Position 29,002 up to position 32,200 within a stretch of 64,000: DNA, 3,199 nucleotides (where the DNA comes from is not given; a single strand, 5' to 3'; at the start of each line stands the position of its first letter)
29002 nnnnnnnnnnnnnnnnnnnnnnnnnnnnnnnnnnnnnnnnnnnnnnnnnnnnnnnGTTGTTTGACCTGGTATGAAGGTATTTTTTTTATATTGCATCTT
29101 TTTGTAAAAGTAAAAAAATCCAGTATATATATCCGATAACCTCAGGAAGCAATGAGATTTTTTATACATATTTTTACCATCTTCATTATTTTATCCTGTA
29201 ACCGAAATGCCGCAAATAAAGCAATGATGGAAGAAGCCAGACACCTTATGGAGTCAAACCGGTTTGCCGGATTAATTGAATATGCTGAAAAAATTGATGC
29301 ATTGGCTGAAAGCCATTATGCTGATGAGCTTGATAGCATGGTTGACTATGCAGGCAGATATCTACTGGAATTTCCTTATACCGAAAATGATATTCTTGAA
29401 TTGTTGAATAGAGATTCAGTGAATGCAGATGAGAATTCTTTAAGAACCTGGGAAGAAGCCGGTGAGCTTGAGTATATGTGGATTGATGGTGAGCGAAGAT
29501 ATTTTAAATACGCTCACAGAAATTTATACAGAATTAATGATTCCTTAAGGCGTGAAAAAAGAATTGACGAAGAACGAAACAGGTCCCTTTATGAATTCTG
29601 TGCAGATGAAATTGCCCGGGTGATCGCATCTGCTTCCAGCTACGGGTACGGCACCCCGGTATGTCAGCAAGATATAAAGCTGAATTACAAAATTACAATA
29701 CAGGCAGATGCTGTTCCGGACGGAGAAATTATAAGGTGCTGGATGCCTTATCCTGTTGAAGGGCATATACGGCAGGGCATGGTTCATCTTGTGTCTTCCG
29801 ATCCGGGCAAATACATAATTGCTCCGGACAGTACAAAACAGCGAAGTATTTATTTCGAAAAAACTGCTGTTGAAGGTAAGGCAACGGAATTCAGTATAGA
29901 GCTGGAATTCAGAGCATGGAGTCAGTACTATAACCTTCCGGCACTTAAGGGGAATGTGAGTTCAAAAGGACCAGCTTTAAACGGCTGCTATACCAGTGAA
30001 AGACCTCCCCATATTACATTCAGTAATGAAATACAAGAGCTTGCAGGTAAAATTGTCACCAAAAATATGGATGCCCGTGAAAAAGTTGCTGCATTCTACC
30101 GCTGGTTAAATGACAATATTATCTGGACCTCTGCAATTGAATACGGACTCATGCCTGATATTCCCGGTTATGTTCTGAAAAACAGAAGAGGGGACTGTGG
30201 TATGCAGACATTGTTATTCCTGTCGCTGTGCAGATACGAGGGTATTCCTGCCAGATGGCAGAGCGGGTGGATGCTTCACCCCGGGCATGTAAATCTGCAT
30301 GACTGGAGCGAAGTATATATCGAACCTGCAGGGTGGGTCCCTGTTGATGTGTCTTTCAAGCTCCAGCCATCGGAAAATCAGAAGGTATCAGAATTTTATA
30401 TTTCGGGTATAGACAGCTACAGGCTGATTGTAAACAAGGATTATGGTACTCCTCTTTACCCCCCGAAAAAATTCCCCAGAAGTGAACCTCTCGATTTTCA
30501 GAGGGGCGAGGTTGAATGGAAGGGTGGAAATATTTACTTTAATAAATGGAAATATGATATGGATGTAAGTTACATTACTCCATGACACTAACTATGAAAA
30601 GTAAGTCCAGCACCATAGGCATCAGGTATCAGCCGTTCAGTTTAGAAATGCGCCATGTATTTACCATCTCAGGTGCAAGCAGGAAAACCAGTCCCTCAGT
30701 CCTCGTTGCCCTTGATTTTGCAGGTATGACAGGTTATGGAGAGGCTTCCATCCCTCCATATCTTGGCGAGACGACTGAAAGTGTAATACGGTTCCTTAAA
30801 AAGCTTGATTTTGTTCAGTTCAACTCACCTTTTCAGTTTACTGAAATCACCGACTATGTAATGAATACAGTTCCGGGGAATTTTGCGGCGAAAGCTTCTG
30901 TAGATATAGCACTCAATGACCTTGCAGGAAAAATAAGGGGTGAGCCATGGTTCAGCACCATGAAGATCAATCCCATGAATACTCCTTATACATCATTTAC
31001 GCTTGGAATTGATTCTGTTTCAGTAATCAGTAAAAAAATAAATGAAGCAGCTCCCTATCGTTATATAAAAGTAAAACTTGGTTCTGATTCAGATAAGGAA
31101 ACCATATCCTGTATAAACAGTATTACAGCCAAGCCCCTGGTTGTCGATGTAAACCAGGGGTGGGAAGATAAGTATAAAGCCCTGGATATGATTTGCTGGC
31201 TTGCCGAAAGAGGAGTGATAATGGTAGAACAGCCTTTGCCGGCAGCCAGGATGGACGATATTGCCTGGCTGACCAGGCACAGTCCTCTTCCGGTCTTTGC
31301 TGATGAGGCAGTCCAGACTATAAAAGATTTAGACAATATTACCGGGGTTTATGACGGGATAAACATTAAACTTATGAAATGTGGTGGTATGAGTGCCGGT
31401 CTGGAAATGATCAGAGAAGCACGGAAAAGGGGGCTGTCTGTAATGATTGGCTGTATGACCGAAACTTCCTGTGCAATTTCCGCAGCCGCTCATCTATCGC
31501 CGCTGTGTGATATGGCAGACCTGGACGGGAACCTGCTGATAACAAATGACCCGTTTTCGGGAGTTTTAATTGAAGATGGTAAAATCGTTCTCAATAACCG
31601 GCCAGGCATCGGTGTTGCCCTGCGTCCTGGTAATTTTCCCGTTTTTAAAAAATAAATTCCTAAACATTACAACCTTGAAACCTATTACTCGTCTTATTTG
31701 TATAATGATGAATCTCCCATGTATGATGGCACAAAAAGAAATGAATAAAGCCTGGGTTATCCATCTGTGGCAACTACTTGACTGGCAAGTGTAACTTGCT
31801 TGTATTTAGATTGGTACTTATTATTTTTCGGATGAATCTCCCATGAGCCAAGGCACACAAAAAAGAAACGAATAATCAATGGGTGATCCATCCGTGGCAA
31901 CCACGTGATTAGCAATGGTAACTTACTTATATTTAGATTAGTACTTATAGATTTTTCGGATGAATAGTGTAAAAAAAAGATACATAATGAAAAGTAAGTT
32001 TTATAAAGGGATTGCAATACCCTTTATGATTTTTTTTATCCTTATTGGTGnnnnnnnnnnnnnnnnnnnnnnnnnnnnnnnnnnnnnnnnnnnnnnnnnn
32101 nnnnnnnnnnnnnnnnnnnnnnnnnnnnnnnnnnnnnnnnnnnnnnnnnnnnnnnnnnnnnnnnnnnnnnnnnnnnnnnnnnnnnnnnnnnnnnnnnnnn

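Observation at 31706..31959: Tandem copies of a ~125-130-nt structured, promoter-bearing intergenic element directly upstream of the lipoprotein/ECF-sigma/anti-sigma operon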

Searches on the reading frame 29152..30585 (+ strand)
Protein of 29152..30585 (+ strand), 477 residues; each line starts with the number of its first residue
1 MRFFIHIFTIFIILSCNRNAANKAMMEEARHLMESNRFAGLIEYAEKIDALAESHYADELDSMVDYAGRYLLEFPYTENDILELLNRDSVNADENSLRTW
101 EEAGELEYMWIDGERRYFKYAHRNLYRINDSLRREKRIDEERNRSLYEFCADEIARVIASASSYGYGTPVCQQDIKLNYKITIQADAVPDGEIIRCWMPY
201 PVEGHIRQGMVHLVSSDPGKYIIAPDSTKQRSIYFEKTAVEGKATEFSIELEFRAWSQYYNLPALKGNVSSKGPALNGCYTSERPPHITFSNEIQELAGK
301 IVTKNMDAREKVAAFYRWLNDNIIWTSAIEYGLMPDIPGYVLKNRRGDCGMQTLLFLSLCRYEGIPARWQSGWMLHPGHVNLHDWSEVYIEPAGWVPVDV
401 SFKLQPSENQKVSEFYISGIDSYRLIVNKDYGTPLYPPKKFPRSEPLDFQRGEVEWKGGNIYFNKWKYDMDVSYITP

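Call 14: search_protein_families(library=pfam, proteins=[window:29152-30585:+])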
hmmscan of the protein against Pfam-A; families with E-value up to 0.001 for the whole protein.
window:29152-30585:+ (477 aa): 1 family
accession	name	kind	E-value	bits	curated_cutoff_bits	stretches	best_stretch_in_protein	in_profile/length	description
PF01841.26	Transglut_core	-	3.5e-20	72.7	23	1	296-399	2-107/108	Transglutaminase-like superfamily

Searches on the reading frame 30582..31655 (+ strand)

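Call 14: search_protein_families(library=pfam, proteins=[window:30582-31655:+])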
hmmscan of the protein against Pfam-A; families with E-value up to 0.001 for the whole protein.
window:30582-31655:+ (357 aa): 2 families
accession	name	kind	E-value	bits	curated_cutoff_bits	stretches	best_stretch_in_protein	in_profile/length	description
PF13378.12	MR_MLE_C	-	2.8e-28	99.5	29.4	1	156-348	12-216/219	Enolase C-terminal domain-like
PF02746.21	MR_MLE_N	-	2.3e-06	28.3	22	1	25-122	14-111/117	Mandelate racemase / muconate lactonizing enzyme, N-terminal domain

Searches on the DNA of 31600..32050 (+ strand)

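Call 7: search_rna_families(source=window, start=31600, end=32050, threshold=evalue, max_evalue=10, show_alignments=3)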
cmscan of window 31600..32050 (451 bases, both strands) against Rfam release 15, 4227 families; matches with E-value up to 10: 4.
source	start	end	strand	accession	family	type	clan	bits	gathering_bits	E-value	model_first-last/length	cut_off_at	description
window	31952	32043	+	RF02711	TeloSII_ncR49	Gene; sRNA;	-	22.5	55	0.83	1-89/89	no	TeloSII non coding RNA 49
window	31647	31761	-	RF01859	Phe_leader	Cis-reg; leader;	-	17.8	55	2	1-125/125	no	Phenylalanine leader peptide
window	32000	32029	+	RF00096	U8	Gene; snRNA; snoRNA; CD-box;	-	15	41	2.8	95-124/135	no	U8 small nucleolar RNA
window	31740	31960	-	RF01894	PCA3_2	Gene; lncRNA;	-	9.4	100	1.5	1-409/409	no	Prostate cancer antigen RNA 3 conserved region 2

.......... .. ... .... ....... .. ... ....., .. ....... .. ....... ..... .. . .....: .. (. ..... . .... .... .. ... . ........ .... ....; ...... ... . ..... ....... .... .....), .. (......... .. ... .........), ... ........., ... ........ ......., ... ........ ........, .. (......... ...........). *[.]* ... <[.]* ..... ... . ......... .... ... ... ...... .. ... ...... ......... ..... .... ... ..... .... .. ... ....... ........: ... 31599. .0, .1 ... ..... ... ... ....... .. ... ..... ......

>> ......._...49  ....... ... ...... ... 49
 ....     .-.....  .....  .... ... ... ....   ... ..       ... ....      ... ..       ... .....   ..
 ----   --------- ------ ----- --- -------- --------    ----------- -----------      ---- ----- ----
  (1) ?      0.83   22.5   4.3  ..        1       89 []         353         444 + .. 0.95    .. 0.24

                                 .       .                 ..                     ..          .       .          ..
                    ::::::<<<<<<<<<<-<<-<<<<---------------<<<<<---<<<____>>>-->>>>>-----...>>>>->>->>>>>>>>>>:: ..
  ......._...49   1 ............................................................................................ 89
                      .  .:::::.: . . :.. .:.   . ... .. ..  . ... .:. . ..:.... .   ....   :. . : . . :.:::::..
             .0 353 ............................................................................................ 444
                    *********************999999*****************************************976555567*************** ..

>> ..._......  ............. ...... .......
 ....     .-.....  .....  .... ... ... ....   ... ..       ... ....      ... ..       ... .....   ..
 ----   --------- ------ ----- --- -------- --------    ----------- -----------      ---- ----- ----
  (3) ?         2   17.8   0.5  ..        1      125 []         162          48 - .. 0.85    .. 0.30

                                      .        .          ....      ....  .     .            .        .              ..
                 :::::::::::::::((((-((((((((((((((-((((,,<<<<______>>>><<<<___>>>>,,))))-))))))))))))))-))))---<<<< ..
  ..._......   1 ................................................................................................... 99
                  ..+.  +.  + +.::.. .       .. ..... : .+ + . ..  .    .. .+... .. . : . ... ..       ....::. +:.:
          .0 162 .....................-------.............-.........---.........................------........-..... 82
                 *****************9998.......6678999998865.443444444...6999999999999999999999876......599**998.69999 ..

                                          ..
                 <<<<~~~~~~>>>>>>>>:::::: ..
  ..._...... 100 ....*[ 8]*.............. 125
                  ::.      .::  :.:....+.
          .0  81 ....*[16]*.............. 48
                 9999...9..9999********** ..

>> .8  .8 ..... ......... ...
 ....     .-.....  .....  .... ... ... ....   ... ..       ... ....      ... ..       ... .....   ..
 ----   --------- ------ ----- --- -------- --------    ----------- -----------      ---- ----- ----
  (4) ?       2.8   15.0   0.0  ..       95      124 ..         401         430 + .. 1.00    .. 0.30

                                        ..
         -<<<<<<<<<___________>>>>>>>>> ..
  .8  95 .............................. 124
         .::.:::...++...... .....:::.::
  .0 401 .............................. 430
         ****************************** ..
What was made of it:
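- On Any Rfam RNA family (riboswitch, leader, sRNA): The best sub-threshold hits at 31600-32050 have E = 0.83-2.8, far below the cut-offs (call 7).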

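Call 72: search_dna_similar(query=window:31830-31962:+, collection=plasmids, mode=distant, max_evalue=0.01)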
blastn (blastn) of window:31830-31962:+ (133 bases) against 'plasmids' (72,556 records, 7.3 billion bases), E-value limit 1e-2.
No match.

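Call 73: search_dna_similar(query=window:31830-31962:+, collection=phages, mode=distant, max_evalue=0.01)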
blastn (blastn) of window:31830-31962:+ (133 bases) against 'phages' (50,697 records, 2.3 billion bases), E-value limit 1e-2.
No match.
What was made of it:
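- BLAST found nothing in plasmids or phages (calls 72, 73).
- Tried and rejected: No match (calls 72, 73).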
